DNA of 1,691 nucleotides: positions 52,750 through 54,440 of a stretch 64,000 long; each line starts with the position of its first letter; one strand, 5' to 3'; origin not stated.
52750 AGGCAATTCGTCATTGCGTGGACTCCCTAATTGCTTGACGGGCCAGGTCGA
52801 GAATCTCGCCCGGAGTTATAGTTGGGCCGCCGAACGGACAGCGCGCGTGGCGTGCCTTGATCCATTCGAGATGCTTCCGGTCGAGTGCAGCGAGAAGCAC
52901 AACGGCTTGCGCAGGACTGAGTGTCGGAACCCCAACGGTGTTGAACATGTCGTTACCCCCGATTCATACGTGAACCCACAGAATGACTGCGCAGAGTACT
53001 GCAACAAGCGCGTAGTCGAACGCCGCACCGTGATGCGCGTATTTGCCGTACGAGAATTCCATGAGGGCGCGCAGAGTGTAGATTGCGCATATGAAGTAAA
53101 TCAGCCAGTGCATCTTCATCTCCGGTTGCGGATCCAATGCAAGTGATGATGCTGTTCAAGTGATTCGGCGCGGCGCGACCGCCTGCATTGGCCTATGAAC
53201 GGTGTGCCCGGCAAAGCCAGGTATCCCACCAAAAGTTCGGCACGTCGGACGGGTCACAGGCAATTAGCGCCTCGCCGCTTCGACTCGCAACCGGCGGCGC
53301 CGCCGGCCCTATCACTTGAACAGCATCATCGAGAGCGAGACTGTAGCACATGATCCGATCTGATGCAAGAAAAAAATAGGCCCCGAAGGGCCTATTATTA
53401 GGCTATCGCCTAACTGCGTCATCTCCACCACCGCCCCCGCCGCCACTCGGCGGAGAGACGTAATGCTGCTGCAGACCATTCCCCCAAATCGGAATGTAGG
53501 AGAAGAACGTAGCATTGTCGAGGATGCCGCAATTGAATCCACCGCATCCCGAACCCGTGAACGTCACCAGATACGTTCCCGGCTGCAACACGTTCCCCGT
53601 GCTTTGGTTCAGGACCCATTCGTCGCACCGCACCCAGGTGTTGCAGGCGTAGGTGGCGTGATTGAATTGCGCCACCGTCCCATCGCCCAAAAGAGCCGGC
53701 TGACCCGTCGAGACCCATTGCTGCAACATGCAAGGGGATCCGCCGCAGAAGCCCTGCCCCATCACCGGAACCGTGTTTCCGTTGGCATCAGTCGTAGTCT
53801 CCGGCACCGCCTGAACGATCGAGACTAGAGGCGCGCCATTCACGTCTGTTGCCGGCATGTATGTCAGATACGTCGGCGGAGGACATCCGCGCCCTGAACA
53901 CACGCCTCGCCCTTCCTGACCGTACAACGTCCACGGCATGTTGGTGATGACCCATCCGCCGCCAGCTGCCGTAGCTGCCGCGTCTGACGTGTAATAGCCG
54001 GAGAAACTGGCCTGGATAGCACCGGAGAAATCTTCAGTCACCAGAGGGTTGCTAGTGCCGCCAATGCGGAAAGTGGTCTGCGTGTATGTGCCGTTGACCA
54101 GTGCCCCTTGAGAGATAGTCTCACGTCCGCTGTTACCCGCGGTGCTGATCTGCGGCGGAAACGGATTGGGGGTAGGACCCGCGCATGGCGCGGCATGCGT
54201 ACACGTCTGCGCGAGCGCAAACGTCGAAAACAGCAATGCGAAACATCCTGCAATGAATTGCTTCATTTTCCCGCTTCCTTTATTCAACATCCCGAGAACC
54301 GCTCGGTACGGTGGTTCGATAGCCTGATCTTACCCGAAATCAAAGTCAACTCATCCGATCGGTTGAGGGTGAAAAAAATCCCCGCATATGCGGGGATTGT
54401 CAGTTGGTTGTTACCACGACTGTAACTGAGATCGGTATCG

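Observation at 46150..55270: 9-kb accessory island inserted between terminase large subunit and portal genes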

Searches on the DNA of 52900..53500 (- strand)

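Call 52: search_rna_families(source=window, start=52900, end=53500, threshold=evalue, max_evalue=1)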
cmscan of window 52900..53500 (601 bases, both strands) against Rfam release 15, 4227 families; matches with E-value up to 1: 4.
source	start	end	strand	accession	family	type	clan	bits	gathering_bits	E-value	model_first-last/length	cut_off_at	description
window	53361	53471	-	RF02502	Atu_C8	Gene; sRNA;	-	21.8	50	0.081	1-122/122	no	Rhizobiales sRNA Atu_C8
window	53136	53189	+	RF00266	snoZ17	Gene; snRNA; snoRNA; CD-box;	CL00053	18.9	44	0.98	1-71/71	no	Small nucleolar RNA Z17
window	53344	53417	-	RF02498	Atu_C3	Gene; sRNA;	-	16.1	100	0.5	1-156/156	no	Rhizobiales sRNA Atu_C3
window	53379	53411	-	RF01716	PhotoRC-I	Cis-reg;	-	13.6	45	0.82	1-44/44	no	PhotoRC-I RNA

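Call 56: build_rna_model(alignment_id=A4)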
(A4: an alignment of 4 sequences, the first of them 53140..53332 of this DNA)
Model R1 built from alignment A4 (4 sequences, 198 columns); structure: RNAalifold consensus.
model positions 193; base pairs 57; branch points 4; effective number of sequences 0.87; information 0.589 bits per position. Calibrated on 0.2 Mb of random sequence (short: E-values are rough).
structure used (alignment columns):
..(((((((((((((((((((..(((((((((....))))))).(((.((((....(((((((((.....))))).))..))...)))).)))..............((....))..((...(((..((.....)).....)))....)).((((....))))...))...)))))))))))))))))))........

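Call 58: search_with_rna_model(model_id=R1, sources=[window, L002, L005, L006, L007, L008, L009, L010, L012, L013, L015, L016, L020, L021, L022, L023, L027, L028, L029, L030, L031, L032, L033, L034, L035, L036, L037, L038, L039, L040, L041, L042, L043, L044, L045, L046, L047, L048, L049, L050, L051, L052, L053, L054, L055, L056, L057, L058, L059, L060, L061, L062, L063, L064, L065, L066, L067, L068, L069, L070, L071, L072, L073, L074, L075, L076, L077, L078, L079, L080, L081, L082, L083, L084, L085, L086, L087, L088], max_evalue=1)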
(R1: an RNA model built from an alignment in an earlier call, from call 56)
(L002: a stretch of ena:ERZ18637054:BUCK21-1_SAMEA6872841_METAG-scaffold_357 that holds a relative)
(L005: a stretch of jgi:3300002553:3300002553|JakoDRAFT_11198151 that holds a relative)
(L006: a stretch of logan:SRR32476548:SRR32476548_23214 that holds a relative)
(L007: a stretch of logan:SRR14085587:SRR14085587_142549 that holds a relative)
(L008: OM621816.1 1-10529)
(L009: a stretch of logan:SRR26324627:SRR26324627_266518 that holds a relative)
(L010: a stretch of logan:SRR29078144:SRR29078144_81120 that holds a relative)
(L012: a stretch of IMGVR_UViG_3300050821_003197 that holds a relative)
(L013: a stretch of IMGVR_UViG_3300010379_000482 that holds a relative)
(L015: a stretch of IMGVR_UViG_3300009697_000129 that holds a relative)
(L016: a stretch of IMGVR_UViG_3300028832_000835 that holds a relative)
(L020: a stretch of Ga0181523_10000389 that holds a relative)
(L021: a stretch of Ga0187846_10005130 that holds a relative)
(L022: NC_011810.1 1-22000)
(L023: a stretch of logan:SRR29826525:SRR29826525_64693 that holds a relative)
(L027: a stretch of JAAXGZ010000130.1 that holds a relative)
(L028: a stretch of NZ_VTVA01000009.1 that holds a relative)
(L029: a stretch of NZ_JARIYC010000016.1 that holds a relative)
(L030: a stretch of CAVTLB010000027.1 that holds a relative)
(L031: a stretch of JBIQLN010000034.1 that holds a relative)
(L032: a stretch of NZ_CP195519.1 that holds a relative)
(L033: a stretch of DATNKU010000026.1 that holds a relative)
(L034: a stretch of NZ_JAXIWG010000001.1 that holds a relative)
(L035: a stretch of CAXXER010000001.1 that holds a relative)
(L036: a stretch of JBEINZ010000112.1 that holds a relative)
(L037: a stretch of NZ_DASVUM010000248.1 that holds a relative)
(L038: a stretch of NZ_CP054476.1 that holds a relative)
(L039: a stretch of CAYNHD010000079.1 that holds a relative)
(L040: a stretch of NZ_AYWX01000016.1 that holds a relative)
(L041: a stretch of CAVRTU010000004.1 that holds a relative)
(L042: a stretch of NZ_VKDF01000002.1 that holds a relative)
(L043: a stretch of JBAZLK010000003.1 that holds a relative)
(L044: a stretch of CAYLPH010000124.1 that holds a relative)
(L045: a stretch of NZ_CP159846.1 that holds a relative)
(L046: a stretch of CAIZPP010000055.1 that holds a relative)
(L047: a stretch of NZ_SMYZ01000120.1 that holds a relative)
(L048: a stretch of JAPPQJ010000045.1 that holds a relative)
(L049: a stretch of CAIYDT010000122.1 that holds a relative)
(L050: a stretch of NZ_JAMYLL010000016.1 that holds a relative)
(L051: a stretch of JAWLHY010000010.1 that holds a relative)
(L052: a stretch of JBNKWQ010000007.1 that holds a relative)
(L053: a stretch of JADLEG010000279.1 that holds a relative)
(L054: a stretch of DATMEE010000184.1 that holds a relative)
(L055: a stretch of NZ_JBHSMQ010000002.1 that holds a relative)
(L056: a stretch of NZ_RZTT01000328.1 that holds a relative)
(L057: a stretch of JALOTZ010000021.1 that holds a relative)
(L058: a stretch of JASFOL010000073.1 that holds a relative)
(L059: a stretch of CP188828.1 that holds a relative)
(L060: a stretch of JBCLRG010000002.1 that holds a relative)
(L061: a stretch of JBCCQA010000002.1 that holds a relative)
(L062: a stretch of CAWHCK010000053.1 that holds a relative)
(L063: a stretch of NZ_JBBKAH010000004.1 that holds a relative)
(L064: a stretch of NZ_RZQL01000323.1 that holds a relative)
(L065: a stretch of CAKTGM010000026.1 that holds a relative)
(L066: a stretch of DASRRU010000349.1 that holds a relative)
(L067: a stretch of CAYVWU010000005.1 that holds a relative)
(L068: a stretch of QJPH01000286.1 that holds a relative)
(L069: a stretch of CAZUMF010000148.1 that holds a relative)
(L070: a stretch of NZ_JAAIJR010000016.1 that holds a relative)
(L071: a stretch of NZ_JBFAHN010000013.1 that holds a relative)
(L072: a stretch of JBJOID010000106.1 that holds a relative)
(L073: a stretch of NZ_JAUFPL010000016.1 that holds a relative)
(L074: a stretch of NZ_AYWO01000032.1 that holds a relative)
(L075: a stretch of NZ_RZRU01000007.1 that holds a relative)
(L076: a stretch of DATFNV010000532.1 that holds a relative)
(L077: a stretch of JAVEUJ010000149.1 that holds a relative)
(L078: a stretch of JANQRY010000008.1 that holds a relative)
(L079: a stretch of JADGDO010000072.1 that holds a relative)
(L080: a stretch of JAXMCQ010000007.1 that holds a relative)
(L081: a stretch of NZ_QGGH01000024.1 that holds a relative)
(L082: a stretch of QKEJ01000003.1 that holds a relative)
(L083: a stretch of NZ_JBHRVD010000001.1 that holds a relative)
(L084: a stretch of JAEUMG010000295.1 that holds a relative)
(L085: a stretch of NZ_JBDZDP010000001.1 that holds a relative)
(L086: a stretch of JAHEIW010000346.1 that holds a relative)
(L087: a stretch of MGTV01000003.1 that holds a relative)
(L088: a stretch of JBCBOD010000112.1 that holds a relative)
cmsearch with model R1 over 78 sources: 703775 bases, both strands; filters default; matches with E-value up to 1: 25.
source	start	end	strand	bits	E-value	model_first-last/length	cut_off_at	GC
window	53140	53332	-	224.8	3.7e-71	1-193/193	no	0.62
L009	4272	4465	+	211.2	1.1e-66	1-193/193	no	0.6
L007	4180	4373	+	208.8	6.3e-66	1-193/193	no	0.59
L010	3248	3430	+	51.2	1.9e-14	1-193/193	no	0.57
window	53143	53335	+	38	3.8e-10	1-193/193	no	0.62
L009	4269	4462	-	32.3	2.8e-08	1-193/193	no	0.6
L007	4177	4370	-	31.5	5.1e-08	1-193/193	no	0.59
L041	5279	5348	-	24.9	7.1e-06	1-193/193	no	0.64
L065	1830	1878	-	19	0.00063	1-193/193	no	0.51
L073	3105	3173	-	17.1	0.0025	1-193/193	no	0.68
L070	1187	1276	-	14.3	0.021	1-193/193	no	0.66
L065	6267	6313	-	14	0.026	1-193/193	no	0.53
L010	4811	4849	+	13.2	0.047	1-193/193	no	0.49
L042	6292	6325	+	12.2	0.1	1-193/193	no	0.68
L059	4860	4911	+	11.9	0.13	1-193/193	no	0.69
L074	1834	1896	-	11.4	0.19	1-193/193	no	0.75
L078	1577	1656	-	11.3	0.2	1-193/193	no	0.56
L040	6266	6304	-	10.3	0.42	49-90/193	no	0.77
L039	309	356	+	10.3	0.43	1-193/193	no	0.58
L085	4160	4283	-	9.7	0.69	1-193/193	no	0.67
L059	686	750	-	9.5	0.77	1-193/193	no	0.65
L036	4913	4974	+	9.5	0.79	1-193/193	no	0.69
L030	4014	4080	+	9.3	0.92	1-193/193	no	0.75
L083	5574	5612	-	9.2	0.98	50-88/193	no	0.79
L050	5107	5145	+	9.2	0.99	50-88/193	no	0.79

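Call 59: search_with_rna_model(model_id=R1, sources=[window, L007, L009, L010, L011], max_evalue=1e-12, make_alignment=true, show_alignments=4)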
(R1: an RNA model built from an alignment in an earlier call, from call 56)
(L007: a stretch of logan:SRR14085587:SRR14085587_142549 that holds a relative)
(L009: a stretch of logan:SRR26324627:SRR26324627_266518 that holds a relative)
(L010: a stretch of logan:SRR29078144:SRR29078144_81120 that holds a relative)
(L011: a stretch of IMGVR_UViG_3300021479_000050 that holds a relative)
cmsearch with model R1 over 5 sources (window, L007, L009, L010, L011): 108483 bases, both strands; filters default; matches with E-value up to 1e-12: 5.
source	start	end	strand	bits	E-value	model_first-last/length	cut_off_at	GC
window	53140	53332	-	224.8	5.8e-72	1-193/193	no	0.62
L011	2755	2947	+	223.2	1.9e-71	1-193/193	no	0.61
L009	4272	4465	+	211.2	1.6e-67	1-193/193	no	0.6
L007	4180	4373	+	208.8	9.7e-67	1-193/193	no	0.59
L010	3248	3430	+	51.2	3e-15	1-193/193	no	0.57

Alignment A5: 5 matches aligned to the model, 235 columns, each read 5' to 3' on its own strand. Consensus structure (alignment columns), stored with it:
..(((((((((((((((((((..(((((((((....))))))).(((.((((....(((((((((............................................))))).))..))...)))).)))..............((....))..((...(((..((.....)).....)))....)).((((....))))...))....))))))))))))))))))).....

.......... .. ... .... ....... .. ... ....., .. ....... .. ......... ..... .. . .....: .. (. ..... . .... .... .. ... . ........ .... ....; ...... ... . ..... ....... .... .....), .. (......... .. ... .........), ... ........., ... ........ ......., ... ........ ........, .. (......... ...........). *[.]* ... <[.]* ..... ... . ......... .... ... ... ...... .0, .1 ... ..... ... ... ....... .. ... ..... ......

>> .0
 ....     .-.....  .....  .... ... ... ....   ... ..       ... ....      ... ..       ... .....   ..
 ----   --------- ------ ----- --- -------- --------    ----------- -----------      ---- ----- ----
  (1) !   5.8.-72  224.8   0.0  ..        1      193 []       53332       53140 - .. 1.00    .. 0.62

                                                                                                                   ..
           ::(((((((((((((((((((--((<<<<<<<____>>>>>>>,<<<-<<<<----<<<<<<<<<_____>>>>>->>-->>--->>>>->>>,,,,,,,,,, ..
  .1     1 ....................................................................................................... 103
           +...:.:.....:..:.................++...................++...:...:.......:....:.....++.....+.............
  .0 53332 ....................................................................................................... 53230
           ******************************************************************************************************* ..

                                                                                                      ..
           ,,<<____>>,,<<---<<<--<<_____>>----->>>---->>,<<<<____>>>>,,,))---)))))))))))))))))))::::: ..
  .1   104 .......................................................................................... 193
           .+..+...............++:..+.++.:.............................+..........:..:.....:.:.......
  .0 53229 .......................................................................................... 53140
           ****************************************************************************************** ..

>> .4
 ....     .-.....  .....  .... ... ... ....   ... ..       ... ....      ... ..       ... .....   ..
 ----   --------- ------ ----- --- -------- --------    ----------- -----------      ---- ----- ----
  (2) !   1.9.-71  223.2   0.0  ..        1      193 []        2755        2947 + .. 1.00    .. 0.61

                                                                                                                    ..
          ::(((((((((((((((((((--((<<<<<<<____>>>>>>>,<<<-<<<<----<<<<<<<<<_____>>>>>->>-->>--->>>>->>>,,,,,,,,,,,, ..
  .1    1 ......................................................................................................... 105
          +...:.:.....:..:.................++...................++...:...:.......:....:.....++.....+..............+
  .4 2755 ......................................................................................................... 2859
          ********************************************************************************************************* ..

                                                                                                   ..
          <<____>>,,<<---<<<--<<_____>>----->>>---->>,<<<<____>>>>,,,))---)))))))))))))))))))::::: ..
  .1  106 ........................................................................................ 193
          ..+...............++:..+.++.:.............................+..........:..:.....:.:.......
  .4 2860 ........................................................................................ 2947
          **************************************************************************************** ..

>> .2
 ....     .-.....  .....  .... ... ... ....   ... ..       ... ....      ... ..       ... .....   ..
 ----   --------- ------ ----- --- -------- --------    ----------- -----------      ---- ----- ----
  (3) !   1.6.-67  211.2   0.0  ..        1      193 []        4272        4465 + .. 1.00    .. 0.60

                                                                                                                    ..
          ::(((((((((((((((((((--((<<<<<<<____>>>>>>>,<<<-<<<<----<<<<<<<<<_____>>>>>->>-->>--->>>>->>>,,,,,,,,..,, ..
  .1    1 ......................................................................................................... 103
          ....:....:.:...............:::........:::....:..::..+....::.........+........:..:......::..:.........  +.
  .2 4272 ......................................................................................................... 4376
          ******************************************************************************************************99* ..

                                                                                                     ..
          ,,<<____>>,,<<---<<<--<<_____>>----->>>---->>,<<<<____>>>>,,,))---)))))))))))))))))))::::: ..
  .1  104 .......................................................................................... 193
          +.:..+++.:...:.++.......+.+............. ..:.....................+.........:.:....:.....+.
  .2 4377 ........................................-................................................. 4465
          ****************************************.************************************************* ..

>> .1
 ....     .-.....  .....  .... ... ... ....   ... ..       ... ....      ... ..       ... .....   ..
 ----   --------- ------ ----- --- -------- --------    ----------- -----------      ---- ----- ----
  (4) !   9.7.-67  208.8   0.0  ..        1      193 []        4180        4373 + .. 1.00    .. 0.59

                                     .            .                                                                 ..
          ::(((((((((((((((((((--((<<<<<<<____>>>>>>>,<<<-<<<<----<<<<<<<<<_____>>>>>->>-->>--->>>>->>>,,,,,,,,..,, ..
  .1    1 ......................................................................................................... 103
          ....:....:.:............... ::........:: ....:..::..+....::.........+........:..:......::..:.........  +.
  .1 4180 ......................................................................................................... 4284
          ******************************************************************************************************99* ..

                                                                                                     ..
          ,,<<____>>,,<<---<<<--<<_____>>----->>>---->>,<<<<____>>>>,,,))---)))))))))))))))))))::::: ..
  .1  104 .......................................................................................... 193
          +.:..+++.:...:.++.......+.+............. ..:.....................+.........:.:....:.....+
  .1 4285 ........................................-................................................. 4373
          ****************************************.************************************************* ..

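Call 85: search_with_rna_model(model_id=R1, sources=[L093, L094, L095, L089, L090, L091, L092, L023, L020], max_evalue=0.01)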
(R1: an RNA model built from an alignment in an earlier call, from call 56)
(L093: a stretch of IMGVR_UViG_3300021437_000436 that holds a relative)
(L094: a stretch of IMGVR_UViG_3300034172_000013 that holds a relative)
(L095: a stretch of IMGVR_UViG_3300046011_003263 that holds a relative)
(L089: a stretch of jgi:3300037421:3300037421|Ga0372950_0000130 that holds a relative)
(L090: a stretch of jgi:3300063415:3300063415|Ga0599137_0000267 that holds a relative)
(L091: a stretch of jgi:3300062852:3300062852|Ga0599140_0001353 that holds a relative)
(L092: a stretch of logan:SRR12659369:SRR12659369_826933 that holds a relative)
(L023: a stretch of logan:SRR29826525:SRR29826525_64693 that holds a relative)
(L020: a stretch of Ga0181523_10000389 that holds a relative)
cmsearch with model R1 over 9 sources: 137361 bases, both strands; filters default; matches with E-value up to 0.01: 9.
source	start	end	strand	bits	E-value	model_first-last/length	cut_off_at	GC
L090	7877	8069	+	224.8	7.3e-72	1-193/193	no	0.62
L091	4935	5127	+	224.8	7.3e-72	1-193/193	no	0.62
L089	9432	9624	+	213.7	3.2e-68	1-193/193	no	0.62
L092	7473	7665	+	213.7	3.2e-68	1-193/193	no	0.62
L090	7874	8066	-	38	7.4e-11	1-193/193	no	0.62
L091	4932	5124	-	38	7.4e-11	1-193/193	no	0.62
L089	9429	9621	-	33.9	1.6e-09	1-193/193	no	0.63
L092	7470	7662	-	33.9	1.6e-09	1-193/193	no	0.63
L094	1551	1659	-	14.6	0.0033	22-169/193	no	0.72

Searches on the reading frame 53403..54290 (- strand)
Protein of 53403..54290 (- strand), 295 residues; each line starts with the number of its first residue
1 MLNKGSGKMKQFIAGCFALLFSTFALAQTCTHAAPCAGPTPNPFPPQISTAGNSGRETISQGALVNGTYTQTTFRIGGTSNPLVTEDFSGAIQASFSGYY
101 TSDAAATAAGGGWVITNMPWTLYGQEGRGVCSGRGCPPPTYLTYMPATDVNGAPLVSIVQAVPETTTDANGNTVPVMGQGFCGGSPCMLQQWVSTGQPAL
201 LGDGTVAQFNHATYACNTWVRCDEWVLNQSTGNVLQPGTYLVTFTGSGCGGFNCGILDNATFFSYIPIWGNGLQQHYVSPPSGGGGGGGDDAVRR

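Call 11: search_protein_families(library=pfam, proteins=[window:53403-54290:-], max_evalue=0.05)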
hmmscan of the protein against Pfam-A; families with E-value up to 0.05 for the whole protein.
window:53403-54290:- (295 aa): 0 families

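Call 38: search_protein_families(library=phrogs, proteins=[window:53403-54290:-], max_evalue=0.01)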
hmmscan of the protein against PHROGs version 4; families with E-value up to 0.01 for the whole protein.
window:53403-54290:- (295 aa): 0 families

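Call 70: search_protein_representatives(protein=window:53403-54290:-)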
Query: 295 residues. Proteins with E-value up to 0.001 (for the whole library): 5; up to 1e-10: 5; up to 1e-30: 4. The best 5 are listed.
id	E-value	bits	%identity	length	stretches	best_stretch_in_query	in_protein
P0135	1.2e-69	251.7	59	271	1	26-294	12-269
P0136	2.1e-46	175.2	51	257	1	26-264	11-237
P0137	1.5e-36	142.9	50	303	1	33-261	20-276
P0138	6.0e-32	127.8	42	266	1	47-282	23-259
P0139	2.7e-20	89.5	39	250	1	47-255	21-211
